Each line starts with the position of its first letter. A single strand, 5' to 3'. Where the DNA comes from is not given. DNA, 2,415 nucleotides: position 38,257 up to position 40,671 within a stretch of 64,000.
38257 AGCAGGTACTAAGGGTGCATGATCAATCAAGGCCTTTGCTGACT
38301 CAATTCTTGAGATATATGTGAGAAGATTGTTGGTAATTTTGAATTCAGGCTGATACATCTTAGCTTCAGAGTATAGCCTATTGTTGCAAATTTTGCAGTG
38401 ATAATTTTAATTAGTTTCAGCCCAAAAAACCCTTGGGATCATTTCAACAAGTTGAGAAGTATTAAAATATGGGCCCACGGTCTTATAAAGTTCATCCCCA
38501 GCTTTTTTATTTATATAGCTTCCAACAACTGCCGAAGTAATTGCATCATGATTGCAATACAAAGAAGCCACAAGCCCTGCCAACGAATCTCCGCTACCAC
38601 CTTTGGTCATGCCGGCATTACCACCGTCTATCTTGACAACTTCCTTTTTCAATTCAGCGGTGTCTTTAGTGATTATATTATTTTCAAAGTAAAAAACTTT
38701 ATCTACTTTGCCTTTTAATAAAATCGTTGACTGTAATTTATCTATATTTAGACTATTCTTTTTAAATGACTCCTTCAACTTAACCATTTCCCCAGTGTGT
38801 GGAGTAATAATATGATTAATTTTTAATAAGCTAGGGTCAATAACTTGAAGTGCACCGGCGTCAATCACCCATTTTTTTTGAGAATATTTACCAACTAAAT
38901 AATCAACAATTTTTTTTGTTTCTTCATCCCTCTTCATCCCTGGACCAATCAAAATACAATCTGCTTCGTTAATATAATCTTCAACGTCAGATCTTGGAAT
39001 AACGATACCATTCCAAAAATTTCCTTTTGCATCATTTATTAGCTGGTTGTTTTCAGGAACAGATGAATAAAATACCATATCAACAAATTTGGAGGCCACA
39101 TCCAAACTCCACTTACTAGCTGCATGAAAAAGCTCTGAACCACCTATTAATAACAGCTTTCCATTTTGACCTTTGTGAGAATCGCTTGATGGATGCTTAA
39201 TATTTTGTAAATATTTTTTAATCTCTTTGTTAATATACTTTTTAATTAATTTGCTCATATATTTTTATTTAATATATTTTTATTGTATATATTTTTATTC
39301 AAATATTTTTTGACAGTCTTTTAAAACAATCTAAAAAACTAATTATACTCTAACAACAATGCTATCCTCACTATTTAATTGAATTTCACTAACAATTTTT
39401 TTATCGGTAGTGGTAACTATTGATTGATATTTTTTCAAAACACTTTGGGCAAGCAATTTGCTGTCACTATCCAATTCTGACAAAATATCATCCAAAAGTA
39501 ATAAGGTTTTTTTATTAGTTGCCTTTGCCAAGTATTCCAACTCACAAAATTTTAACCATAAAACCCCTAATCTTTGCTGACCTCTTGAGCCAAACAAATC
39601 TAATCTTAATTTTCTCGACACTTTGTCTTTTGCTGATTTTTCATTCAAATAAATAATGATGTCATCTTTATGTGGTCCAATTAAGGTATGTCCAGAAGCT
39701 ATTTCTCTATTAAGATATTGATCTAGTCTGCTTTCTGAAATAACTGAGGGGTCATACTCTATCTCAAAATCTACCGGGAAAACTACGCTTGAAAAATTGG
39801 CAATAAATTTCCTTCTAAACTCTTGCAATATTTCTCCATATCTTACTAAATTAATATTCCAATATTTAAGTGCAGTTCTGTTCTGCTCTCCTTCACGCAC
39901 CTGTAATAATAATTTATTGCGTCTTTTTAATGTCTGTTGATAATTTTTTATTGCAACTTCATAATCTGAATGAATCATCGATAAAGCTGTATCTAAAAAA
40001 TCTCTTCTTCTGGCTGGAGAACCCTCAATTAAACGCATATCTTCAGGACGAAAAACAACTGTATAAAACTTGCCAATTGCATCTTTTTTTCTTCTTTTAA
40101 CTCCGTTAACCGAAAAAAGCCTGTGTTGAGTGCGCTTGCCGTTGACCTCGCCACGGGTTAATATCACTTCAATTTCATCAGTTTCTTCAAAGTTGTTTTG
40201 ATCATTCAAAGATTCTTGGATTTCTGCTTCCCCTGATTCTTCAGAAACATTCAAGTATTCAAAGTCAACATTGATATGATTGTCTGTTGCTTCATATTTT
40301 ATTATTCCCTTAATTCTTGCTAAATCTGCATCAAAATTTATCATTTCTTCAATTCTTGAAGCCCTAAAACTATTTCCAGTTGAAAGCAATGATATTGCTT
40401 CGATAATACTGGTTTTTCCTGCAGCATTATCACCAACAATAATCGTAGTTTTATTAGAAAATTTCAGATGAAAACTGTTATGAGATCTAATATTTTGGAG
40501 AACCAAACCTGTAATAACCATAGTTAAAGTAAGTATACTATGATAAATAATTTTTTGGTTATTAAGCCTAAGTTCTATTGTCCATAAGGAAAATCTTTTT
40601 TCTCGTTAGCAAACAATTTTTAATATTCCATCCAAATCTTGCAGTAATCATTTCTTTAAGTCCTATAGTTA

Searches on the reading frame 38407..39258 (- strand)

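Call 47: search_protein_families(library=pfam, proteins=[window:38407-39258:-], max_evalue=0.1)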
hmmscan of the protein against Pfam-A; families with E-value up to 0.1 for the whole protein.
window:38407-39258:- (283 aa): 2 families
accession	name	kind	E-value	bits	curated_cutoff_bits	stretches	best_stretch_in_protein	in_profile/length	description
PF01256.23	Carb_kinase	-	2.1e-30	106.4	27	1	36-276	2-242/242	NAD(P)H-hydrate dehydratase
PF08543.17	Phos_pyr_kin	-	0.0035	17.2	27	1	127-245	99-222/246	Phosphomethylpyrimidine kinase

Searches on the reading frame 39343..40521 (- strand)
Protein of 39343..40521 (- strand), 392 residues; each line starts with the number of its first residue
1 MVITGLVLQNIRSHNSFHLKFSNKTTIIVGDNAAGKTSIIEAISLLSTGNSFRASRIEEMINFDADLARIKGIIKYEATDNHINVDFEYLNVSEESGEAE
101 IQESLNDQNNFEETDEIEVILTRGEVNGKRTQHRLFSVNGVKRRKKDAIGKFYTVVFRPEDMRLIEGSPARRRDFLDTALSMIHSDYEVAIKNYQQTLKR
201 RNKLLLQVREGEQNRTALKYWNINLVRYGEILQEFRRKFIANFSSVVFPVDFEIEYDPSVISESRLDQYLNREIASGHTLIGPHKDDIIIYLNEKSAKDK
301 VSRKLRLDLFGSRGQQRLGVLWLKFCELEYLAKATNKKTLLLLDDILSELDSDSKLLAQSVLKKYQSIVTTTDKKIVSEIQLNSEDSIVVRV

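Call 70: search_protein_families(library=pfam, proteins=[window:39343-40521:-], max_evalue=0.001)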
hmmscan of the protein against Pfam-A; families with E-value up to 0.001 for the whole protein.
window:39343-40521:- (392 aa): 5 families
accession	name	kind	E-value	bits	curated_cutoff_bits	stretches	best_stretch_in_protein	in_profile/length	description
PF02463.25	SMC_N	-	7.5e-19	68.5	40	1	3-380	2-205/220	RecF/RecN/SMC N terminal domain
PF13476.12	AAA_23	-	5e-12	47.3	27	1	6-133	2-123/201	AAA domain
PF13175.12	AAA_15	-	5.1e-10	39.9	32.1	1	1-118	1-116/374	AAA ATPase domain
PF13304.12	AAA_21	-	4.2e-06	27.5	27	1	26-48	2-24/304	AAA domain, putative AbiEii toxin, Type IV TA system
PF13555.12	AAA_29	-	0.00026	21.1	27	1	17-51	15-50/61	P-loop containing region of AAA domain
